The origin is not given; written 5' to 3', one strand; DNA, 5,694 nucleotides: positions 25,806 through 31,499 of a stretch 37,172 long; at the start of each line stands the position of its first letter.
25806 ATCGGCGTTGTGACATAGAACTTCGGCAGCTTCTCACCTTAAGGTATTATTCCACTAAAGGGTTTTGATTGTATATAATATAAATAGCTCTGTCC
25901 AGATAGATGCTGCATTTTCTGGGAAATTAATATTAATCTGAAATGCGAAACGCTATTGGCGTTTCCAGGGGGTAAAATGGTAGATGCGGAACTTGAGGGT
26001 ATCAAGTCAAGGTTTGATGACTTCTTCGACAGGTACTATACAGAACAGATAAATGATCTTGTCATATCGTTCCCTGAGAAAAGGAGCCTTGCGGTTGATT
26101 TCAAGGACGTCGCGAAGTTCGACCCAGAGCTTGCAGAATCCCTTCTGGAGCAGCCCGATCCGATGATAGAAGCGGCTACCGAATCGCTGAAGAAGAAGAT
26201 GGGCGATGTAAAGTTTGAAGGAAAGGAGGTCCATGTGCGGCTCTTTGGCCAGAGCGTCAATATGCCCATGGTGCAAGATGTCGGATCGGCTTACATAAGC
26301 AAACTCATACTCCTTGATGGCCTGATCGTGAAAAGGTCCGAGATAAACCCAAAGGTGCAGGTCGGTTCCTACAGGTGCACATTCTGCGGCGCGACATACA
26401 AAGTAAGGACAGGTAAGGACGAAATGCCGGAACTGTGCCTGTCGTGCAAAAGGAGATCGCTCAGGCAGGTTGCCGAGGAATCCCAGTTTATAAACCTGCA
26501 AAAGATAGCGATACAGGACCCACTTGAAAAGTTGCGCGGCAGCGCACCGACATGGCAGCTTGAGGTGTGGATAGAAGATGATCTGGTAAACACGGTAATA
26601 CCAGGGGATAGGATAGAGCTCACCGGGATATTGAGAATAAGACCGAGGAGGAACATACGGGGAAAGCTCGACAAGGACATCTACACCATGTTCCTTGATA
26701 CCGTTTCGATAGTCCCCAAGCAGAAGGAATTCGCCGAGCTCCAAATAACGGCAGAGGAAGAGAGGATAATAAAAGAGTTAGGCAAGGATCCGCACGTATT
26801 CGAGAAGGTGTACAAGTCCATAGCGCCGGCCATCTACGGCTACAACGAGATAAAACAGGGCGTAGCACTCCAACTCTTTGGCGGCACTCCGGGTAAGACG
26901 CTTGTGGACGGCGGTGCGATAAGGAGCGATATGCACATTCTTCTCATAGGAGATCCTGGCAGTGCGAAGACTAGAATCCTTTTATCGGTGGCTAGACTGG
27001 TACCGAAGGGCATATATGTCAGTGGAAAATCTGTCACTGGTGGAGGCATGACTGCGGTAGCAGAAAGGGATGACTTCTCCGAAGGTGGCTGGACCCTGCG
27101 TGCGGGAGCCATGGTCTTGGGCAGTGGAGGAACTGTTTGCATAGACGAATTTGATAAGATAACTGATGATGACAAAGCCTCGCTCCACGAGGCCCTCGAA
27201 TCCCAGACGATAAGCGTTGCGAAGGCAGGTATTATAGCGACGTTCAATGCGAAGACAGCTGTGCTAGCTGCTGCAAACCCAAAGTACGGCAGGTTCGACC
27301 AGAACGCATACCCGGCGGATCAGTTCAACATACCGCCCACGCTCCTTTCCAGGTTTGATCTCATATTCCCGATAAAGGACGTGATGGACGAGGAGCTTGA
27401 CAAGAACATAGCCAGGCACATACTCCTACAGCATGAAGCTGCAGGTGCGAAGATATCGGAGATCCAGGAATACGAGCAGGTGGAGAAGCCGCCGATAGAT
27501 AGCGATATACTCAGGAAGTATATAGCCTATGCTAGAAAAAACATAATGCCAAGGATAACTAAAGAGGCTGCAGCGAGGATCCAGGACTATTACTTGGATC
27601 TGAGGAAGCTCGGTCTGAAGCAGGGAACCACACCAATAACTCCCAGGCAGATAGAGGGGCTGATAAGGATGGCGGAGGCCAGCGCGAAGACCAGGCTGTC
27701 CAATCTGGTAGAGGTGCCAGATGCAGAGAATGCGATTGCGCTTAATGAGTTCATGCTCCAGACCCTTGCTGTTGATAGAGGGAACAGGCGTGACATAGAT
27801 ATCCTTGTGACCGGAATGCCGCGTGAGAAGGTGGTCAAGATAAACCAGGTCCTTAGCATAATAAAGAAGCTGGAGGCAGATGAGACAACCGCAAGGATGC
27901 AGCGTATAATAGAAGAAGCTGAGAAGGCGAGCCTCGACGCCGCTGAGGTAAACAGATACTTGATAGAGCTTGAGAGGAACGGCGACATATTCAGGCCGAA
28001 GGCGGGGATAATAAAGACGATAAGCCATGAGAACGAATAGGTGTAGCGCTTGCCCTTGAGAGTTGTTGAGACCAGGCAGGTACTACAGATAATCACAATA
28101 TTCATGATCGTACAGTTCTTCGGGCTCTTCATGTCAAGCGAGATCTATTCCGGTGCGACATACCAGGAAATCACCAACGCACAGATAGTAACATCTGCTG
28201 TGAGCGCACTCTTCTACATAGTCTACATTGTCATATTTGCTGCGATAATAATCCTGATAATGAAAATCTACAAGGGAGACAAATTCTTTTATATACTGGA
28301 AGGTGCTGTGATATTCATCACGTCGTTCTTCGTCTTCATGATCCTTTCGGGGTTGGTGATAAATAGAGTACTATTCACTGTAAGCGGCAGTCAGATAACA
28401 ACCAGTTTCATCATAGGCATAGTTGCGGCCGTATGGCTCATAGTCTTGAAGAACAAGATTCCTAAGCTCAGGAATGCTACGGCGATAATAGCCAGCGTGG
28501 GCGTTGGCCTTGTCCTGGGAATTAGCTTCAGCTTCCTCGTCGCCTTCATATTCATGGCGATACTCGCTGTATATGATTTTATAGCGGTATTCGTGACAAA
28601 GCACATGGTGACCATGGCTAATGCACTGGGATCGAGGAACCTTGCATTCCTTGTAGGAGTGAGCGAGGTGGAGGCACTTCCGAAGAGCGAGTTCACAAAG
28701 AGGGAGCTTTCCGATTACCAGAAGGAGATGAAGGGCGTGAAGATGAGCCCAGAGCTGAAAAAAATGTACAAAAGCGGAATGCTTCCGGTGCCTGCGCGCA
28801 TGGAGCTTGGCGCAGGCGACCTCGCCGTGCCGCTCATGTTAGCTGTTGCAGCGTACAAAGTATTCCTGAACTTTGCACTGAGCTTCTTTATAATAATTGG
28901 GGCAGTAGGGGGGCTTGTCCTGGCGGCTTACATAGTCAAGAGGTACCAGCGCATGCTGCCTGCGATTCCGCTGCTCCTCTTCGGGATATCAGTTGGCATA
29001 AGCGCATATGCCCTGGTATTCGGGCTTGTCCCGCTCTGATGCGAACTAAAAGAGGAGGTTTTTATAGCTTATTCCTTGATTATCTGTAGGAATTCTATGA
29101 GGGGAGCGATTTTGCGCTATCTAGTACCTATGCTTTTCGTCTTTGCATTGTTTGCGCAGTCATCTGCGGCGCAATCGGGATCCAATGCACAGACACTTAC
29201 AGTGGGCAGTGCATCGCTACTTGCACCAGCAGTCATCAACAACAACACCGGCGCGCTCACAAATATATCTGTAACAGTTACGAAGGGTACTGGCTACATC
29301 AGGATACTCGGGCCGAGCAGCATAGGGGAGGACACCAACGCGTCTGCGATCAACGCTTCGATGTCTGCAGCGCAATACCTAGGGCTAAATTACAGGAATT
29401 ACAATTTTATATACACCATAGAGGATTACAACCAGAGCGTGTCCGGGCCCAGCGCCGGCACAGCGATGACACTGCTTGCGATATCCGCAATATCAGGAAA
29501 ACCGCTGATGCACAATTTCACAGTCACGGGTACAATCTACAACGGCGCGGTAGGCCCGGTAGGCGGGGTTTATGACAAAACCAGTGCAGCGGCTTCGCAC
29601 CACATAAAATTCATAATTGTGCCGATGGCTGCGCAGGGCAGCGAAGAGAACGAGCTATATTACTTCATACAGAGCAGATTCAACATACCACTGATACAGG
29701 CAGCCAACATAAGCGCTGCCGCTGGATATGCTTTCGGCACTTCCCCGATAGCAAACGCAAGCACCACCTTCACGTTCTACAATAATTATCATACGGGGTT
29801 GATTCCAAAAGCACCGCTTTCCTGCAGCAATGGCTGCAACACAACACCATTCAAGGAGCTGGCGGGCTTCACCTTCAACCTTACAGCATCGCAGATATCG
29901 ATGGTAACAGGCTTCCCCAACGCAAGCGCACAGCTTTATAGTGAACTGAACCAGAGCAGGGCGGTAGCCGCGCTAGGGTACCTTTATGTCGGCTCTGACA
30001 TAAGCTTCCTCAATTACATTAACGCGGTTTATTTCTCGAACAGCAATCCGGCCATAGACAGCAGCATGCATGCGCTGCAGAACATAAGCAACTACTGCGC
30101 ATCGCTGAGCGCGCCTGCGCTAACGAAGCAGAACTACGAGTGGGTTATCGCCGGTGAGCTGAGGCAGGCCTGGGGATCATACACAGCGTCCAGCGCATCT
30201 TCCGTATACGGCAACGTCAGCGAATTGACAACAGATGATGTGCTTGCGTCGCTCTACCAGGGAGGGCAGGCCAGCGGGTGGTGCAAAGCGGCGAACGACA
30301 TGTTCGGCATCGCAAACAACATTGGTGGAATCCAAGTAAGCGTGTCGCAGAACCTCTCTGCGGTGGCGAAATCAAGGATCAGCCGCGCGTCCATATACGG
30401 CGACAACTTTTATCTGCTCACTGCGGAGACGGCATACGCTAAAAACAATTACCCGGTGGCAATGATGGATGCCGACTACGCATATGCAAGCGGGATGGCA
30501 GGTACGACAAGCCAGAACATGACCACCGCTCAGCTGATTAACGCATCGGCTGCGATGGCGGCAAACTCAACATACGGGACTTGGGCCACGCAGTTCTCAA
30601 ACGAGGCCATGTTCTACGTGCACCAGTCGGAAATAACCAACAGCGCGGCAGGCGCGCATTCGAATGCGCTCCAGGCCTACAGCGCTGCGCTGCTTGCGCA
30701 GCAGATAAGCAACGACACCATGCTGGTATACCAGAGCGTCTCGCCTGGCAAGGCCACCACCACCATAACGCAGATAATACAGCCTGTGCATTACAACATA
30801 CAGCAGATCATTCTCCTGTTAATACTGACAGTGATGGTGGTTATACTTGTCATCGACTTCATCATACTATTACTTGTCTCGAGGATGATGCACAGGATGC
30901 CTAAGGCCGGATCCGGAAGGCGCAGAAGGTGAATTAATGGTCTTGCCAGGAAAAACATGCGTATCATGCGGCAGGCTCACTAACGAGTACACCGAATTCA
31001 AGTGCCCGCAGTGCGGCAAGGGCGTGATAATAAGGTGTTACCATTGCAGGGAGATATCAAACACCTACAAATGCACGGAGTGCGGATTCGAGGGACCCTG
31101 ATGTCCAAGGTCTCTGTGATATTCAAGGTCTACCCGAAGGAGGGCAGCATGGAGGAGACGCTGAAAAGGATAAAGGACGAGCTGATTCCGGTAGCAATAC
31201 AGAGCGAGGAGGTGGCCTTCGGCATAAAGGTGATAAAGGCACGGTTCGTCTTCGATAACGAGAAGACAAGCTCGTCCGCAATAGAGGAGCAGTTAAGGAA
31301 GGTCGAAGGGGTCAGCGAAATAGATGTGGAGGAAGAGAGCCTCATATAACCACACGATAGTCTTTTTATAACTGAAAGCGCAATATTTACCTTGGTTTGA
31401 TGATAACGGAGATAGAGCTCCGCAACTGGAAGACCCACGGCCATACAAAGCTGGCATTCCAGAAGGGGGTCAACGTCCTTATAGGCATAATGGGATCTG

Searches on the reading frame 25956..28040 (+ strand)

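Call 69: search_protein_families(library=pfam, proteins=[window:25956-28040:+], max_evalue=0.0001)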
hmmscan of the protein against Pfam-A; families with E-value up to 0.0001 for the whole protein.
window:25956-28040:+ (694 aa): 6 families
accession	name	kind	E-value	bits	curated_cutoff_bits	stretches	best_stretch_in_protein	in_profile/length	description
PF00493.29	MCM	-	1.4e-82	276.6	23.3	1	270-493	3-224/224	MCM P-loop domain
PF17855.7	MCM_lid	-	3.3e-25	88.8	27.4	1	517-597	1-83/87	MCM AAA-lid domain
PF17207.9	MCM_OB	-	4.2e-23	81.9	24.8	1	107-229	3-125/126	MCM OB domain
PF14551.11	MCM_N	-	1e-10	42.3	24.9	1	19-97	3-94/95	MCM N-terminal domain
PF07728.20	AAA_5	-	3.7e-08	33.9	22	1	327-447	1-126/139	AAA domain (dynein-related subfamily)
PF01078.27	Mg_chelatase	-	7.6e-08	32.4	20.3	1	377-443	93-159/207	Magnesium chelatase, subunit ChlI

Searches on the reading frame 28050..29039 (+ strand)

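Call 69: search_protein_families(library=pfam, proteins=[window:28050-29039:+], max_evalue=0.0001)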
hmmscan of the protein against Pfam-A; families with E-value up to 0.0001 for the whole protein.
window:28050-29039:+ (329 aa): 1 family
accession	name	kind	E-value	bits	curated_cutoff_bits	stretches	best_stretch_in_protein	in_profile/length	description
PF06550.16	SPP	-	3.9e-18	66.4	23.9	1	15-318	1-275/283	Signal-peptide peptidase, presenilin aspartyl protease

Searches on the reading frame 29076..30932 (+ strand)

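Call 69: search_protein_families(library=pfam, proteins=[window:29076-30932:+], max_evalue=0.0001)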
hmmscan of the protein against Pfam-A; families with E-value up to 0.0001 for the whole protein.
window:29076-30932:+ (618 aa): 1 family
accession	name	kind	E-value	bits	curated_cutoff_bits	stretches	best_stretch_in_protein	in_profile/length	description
PF05362.19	Lon_C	-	4.4e-11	43.2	21.1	1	58-188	39-174/205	Lon protease (S16) C-terminal proteolytic domain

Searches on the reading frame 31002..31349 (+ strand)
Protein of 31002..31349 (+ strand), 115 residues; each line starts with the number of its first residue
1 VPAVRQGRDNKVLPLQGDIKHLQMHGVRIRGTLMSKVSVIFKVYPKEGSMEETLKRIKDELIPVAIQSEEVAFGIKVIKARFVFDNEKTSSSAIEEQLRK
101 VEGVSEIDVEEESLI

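Call 94: search_protein_families(library=pfam, proteins=[window:31002-31349:+], max_evalue=0.001)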
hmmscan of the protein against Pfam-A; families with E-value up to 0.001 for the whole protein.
window:31002-31349:+ (115 aa): 1 family
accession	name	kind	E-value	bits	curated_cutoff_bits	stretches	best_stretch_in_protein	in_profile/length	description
PF00736.24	EF1_GNE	-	6.9e-11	42.6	20.8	1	39-111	2-84/88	EF-1 guanine nucleotide exchange domain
